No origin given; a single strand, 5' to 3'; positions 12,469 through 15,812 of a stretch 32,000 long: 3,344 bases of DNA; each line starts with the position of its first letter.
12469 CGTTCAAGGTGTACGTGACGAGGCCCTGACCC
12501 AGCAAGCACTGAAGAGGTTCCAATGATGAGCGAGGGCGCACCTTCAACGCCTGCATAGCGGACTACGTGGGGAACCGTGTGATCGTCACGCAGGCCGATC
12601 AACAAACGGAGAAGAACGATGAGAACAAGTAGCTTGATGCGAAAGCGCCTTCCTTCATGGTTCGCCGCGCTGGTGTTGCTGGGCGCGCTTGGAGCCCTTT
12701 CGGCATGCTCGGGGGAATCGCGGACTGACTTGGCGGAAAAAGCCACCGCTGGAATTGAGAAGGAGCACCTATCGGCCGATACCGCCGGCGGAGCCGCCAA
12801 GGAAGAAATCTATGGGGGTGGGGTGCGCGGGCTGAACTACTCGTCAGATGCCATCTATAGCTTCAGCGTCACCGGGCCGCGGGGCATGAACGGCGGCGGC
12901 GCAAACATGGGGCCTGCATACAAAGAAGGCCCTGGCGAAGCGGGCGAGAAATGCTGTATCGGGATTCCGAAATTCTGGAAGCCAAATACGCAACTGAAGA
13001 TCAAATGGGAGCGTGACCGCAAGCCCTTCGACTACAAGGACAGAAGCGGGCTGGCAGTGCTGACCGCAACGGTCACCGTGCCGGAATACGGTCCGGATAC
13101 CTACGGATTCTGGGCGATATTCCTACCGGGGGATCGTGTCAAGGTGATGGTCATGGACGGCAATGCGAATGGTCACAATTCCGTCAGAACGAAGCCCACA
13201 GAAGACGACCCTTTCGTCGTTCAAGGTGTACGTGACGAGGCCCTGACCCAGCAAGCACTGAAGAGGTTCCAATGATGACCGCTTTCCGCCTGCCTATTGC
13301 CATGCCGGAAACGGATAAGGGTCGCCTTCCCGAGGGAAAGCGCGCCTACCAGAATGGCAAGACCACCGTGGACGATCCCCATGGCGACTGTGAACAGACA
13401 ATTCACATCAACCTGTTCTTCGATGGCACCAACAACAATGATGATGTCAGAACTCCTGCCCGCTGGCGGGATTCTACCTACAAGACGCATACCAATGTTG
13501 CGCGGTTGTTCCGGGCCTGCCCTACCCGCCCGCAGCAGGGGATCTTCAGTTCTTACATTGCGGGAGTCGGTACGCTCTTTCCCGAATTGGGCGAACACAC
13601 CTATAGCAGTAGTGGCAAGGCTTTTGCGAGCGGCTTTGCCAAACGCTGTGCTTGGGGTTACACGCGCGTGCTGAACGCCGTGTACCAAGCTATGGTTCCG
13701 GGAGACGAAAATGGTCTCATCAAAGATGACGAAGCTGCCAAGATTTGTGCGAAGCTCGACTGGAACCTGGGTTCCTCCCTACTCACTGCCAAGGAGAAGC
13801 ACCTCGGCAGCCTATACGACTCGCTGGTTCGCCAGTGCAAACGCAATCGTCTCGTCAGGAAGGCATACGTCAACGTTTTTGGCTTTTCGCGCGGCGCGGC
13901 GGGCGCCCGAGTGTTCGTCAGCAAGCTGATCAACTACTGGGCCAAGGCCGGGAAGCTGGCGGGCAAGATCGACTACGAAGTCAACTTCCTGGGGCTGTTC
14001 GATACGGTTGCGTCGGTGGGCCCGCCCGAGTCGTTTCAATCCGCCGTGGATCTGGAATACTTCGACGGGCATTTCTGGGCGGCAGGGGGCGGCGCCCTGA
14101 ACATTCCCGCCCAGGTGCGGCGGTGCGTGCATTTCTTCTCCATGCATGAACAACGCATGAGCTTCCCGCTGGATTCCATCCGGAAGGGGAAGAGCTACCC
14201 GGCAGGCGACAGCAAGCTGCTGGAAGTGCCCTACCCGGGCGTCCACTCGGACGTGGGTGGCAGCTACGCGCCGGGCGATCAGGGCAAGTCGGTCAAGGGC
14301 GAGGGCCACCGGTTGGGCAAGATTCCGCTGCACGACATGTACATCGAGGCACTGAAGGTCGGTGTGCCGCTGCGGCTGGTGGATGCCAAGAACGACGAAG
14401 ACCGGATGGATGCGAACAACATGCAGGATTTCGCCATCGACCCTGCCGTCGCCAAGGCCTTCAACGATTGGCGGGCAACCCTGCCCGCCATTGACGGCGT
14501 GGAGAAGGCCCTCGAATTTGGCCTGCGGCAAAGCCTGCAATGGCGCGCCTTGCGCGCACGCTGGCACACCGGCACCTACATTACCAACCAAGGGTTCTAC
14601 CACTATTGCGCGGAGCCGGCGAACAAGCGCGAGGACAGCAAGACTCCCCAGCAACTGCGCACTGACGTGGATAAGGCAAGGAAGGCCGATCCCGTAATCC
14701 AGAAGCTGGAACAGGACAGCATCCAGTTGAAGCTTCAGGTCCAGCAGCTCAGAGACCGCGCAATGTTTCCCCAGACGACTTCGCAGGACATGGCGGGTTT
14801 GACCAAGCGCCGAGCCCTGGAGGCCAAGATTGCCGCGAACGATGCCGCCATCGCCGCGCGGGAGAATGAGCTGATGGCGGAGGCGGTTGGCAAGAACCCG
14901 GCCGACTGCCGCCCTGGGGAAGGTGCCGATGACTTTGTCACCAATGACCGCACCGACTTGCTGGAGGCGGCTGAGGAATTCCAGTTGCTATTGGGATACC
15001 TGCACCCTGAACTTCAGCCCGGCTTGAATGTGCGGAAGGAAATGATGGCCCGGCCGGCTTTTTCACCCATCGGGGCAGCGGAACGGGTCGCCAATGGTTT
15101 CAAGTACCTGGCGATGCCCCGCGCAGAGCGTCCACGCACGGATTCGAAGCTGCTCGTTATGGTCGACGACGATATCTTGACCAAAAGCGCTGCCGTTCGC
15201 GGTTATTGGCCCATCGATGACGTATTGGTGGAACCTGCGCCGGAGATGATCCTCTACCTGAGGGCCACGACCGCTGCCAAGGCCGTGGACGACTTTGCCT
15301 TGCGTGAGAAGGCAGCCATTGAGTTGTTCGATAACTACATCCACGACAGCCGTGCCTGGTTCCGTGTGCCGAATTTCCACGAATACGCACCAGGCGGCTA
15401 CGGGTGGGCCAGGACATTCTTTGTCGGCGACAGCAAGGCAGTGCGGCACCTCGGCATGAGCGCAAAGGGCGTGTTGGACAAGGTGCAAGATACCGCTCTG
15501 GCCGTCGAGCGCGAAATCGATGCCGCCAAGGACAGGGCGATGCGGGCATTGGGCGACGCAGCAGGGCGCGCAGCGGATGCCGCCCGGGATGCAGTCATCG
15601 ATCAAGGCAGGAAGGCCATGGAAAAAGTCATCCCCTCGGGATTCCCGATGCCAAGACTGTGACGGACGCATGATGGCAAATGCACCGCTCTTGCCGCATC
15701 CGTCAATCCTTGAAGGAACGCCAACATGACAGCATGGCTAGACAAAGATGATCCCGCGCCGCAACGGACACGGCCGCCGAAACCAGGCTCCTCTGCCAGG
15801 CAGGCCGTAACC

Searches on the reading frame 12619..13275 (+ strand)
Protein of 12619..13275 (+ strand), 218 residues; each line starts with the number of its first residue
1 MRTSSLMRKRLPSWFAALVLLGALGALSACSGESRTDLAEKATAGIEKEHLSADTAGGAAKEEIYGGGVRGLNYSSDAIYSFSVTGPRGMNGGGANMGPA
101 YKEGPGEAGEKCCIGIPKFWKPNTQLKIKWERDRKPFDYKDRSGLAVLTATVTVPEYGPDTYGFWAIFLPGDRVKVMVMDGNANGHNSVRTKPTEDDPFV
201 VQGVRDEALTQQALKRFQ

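Call 5: search_protein_families(library=pfam, proteins=[window:12619-13275:+], max_evalue=0.01)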
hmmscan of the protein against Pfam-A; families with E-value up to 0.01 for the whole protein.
window:12619-13275:+ (218 aa): 1 family
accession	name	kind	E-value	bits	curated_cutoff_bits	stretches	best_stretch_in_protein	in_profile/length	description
PF11745.13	DUF3304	-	7.2e-23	81.3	22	1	72-176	1-97/97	Protein of unknown function (DUF3304)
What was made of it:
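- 12619..13275 (+): Tli1-type immunity lipoprotein, copy 2 (DUF3304). Pfam DUF3304, E 7e-23 (call 5).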

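Call 6: search_protein_families(library=ncbifam, proteins=[window:12619-13275:+], max_evalue=0.01)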
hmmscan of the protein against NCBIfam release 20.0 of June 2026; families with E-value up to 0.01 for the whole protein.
window:12619-13275:+ (218 aa): 1 family
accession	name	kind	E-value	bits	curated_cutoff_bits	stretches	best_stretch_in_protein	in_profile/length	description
NF053804.1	Tli1a_fam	hypoth_equivalog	4.1e-17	62.6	110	1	60-179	8-131/155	Tli1a family immunity protein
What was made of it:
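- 12619..13275 (+): NCBIfam Tli1a_fam scores 62.6 bits, below its cutoff of 110 (call 6).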

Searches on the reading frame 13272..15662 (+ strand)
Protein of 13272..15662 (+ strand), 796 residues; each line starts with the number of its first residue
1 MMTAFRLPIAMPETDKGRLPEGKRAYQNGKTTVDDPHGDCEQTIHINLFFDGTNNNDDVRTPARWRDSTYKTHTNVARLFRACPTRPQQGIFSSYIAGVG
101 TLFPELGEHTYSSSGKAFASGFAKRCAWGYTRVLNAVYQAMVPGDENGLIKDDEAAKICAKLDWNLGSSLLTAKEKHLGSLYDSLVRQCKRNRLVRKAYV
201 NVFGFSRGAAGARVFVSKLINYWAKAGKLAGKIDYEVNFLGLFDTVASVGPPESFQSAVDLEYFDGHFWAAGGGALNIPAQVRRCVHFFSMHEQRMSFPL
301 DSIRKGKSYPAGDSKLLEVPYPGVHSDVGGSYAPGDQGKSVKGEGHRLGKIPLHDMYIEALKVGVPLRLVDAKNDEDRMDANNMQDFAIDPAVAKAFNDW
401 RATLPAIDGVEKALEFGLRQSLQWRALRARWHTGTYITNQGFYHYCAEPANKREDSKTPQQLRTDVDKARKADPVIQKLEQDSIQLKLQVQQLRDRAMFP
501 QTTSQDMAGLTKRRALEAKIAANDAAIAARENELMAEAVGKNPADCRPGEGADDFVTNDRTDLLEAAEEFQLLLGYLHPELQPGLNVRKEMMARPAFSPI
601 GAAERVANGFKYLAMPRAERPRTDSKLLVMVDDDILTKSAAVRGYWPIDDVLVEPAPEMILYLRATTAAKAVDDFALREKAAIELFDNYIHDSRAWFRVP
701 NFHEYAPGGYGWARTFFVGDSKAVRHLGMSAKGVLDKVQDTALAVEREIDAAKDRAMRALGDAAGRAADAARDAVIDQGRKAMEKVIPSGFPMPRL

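Call 5: search_protein_families(library=pfam, proteins=[window:13272-15662:+], max_evalue=0.01)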
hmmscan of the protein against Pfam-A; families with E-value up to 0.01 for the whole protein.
window:13272-15662:+ (796 aa): 2 families
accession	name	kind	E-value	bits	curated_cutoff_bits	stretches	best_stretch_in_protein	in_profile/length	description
PF09994.14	T6SS_Tle1-like_cat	-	3.7e-32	112.2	27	2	230-357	168-285/287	T6SS, Phospholipase effector Tle1-like, catalytic domain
PF22137.1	T6SS_Tle1-like_C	-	6.4e-08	32.9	34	1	680-707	207-234/353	T6SS, Phospholipase effector Tle1-like, C-terminal domain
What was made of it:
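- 13272..15662 (+): Tle1-family phospholipase effector (DUF2235), 796 aa. Pfam T6SS_Tle1-like_cat, E 4e-32, plus a partial Tle1-like C-terminal domain (call 5).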

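Call 6: search_protein_families(library=ncbifam, proteins=[window:13272-15662:+], max_evalue=0.01)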
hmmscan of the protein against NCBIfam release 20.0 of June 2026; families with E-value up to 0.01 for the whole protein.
window:13272-15662:+ (796 aa): 0 families
